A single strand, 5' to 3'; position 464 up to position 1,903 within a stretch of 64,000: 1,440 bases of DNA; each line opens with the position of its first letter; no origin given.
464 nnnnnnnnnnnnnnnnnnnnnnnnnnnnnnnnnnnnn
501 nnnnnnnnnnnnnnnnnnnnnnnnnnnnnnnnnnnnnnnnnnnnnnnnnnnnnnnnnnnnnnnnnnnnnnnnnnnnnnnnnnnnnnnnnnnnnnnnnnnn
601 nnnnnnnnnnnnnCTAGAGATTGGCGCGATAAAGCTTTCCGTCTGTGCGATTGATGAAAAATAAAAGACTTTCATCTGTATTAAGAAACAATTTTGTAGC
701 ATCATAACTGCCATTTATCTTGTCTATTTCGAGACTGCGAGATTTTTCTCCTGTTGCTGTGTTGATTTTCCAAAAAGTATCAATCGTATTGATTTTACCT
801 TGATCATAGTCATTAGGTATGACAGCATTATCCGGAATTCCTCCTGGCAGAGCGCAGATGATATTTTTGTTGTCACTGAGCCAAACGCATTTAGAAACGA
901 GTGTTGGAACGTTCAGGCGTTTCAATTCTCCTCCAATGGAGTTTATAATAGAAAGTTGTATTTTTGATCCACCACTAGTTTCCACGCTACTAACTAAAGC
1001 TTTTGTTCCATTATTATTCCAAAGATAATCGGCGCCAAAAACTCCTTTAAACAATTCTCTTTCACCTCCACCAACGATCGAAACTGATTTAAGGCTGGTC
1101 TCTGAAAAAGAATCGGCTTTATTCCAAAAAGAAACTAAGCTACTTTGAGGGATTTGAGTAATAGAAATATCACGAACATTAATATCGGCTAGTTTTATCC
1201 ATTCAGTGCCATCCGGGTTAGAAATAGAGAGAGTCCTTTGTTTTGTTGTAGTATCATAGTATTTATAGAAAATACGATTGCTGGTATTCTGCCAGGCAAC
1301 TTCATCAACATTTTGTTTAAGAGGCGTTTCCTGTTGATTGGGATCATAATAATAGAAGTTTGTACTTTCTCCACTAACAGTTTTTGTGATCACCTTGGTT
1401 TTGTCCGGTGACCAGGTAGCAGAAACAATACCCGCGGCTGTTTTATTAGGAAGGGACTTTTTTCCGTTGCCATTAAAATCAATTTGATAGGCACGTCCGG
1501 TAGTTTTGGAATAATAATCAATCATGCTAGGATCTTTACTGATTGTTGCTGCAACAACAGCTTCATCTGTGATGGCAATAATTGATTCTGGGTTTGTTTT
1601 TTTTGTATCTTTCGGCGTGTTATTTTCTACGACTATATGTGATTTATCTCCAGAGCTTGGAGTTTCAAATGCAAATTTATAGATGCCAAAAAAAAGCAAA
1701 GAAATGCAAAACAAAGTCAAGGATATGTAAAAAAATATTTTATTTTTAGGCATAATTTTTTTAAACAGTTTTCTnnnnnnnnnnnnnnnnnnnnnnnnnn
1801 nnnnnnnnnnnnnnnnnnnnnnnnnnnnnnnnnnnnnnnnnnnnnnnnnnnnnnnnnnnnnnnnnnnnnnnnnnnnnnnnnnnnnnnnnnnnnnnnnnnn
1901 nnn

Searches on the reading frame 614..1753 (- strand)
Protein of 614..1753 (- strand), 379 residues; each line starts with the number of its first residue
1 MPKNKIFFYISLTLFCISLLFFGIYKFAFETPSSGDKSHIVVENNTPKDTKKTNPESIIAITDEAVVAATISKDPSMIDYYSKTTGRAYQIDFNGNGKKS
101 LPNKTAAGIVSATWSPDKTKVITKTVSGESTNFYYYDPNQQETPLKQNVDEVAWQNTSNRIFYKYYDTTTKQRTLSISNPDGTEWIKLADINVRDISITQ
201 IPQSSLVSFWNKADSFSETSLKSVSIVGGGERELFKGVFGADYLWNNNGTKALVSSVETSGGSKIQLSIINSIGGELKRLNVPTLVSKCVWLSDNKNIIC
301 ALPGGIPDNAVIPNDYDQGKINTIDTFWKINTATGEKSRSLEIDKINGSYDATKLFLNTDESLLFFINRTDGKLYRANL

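Call 18: search_protein_families(library=pfam, proteins=[window:614-1753:-], max_evalue=0.0001)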
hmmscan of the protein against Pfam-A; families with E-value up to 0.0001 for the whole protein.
window:614-1753:- (379 aa): 0 families

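Call 30: find_encoding_contigs(protein=window:617-1753:-, flank=10000, max_places=2)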
Protein window:617-1753:- (379 aa): 6 contigs read that carry it; 2 places shown.
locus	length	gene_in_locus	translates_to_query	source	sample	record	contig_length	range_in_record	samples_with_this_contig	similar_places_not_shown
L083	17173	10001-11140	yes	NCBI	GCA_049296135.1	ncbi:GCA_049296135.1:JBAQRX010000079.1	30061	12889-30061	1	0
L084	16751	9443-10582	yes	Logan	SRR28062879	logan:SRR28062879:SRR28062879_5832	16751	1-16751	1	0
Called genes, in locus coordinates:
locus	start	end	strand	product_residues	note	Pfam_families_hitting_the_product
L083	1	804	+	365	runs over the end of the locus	-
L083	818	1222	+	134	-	PF12666:PrgI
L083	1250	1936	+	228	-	PF26593:TraC-like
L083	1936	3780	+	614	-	PF11130:TraC_F_IV (weak), PF01935:DUF87 (weak), PF19044:P-loop_TraG, PF12846:AAA_10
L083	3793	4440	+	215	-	-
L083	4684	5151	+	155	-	-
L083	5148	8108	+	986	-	-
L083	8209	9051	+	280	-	-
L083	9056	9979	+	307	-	-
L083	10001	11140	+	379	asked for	-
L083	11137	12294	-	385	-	PF04932:Wzy_C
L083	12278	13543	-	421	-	PF04932:Wzy_C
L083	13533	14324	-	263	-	PF00535:Glycos_transf_2, PF10111:Glyco_tranf_2_2 (weak), PF13641:Glyco_tranf_2_3, PF13712:Glyco_tranf_2_5 (weak), PF13632:Glyco_trans_2_3 (weak)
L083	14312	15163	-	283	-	PF00535:Glycos_transf_2, PF13641:Glyco_tranf_2_3, PF13506:Glyco_transf_21, PF13632:Glyco_trans_2_3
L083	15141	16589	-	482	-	PF01943:Polysacc_synt, PF13440:Polysacc_synt_3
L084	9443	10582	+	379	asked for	-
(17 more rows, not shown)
